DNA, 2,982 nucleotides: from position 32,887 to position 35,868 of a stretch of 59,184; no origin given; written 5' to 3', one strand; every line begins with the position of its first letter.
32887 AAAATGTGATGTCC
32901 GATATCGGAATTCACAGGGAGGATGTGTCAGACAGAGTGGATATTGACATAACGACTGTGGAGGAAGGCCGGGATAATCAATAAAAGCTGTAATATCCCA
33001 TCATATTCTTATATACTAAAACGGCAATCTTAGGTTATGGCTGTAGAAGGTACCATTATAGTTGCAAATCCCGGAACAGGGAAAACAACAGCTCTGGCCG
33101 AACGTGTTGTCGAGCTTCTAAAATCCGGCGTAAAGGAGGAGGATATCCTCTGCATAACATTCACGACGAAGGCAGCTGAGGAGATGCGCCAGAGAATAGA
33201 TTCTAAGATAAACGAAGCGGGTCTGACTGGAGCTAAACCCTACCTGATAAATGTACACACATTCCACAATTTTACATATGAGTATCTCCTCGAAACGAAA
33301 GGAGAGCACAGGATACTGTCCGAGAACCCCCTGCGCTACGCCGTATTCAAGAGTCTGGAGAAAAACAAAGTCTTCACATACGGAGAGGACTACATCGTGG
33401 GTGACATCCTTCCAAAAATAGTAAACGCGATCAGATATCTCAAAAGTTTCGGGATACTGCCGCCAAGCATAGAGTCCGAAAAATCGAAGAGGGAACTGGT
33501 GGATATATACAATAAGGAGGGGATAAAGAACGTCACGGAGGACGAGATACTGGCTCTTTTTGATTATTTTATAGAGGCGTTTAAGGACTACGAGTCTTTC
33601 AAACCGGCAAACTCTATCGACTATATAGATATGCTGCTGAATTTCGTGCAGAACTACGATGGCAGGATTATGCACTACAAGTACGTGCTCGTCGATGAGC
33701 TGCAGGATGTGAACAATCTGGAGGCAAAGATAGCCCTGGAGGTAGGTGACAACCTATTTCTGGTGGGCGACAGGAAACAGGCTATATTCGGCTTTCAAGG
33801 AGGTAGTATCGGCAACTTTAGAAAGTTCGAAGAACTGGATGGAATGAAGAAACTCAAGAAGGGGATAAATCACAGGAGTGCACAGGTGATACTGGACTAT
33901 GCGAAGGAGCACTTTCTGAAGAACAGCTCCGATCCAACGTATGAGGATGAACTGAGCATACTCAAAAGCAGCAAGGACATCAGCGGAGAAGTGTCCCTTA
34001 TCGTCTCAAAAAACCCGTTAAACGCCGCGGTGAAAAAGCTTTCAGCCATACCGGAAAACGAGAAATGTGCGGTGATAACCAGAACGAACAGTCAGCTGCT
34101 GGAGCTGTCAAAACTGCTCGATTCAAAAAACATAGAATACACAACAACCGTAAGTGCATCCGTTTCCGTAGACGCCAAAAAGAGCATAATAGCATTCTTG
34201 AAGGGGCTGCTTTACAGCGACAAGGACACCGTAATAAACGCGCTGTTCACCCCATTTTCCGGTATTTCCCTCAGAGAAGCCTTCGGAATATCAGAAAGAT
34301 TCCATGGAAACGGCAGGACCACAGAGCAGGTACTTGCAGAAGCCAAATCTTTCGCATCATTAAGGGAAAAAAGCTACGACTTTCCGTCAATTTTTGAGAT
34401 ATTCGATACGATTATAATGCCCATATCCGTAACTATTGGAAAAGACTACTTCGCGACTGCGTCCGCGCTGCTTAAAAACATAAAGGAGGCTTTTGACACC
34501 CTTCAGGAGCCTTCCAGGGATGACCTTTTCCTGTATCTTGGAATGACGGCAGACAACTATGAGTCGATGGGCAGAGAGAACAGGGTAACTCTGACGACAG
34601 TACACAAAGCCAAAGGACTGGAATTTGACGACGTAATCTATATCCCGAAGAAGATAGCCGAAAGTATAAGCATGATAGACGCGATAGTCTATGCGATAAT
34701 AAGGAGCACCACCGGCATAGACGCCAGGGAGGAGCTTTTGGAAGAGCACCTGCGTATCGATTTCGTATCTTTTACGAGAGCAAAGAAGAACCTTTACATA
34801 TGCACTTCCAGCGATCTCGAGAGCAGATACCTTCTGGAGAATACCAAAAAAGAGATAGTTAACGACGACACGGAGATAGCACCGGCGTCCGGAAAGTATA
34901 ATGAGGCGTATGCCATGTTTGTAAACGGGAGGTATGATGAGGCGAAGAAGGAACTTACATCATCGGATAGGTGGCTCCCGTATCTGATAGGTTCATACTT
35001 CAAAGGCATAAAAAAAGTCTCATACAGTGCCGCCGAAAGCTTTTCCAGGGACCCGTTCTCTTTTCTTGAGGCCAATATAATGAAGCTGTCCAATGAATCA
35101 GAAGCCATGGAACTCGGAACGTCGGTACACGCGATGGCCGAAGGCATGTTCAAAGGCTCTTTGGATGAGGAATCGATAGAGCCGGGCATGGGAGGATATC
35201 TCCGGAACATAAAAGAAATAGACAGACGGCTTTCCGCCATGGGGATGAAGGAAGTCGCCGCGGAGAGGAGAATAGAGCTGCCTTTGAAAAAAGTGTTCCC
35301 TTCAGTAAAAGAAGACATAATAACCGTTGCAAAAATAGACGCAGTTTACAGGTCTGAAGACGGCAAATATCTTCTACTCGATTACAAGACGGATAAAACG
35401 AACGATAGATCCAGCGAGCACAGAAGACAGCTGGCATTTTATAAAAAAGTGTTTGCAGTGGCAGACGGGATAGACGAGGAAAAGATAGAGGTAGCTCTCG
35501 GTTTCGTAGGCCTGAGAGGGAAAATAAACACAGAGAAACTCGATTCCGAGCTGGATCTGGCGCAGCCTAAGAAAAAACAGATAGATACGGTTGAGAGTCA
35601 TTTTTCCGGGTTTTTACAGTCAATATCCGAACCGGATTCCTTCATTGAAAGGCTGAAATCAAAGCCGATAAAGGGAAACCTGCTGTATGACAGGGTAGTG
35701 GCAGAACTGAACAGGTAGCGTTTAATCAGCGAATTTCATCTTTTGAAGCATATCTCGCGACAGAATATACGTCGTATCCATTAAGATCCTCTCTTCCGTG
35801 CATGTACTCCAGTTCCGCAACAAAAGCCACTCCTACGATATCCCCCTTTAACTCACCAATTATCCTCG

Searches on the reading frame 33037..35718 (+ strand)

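Call 22: search_protein_families(library=ncbifam, proteins=[window:33037-35718:+], max_evalue=0.00001)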
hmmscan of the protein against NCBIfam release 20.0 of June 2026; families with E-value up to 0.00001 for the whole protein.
window:33037-35718:+ (893 aa): 14 families
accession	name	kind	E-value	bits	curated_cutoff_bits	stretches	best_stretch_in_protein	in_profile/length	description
TIGR01073.1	pcrA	equivalog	2.3e-34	118.8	911.2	2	7-446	21-451/725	DNA helicase PcrA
NF010485.0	PRK13909.1-2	equivalog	1.4e-33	116.2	650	2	216-538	334-632/909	RecB-like helicase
TIGR00609.1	recB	equivalog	8.9e-29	100.2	696.05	3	7-92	13-95/1175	exodeoxyribonuclease V subunit beta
NF008743.0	PRK11773.1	equivalog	2e-27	95.9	965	2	205-368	208-374/720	DNA helicase II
TIGR01075.1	uvrD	equivalog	3e-27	95.2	1144.45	2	205-369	203-370/715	DNA helicase II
TIGR02785.1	addA_Gpos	equivalog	7.5e-25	87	707.65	1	8-61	19-72/1234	helicase-exonuclease AddAB subunit AddA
NF010487.0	PRK13909.1-4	equivalog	1.1e-23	83.5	759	2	10-56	11-57/924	RecB-like helicase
TIGR01074.1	rep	equivalog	3e-23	82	951.45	1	7-398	18-399/668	DNA helicase Rep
TIGR02784.1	addA_alphas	equivalog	4.3e-22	78.4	860.75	1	8-59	15-66/1138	double-strand break repair helicase AddA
NF008276.0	PRK11054.1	equivalog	4.9e-20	71.6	543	2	6-94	212-293/684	DNA helicase IV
NF008172.0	PRK10919.1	equivalog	7.9e-14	50.8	1168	1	7-399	19-401/673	DNA helicase Rep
NF010486.0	PRK13909.1-3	equivalog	1.9e-11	42.7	1109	1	9-54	11-56/921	RecB-like helicase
NF010484.0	PRK13909.1-1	equivalog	4e-09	34.8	1074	0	8-54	10-56/945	RecB-like helicase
NF008128.0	PRK10876.1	equivalog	5.8e-09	34.2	1697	0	7-67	21-90/1181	exodeoxyribonuclease V subunit beta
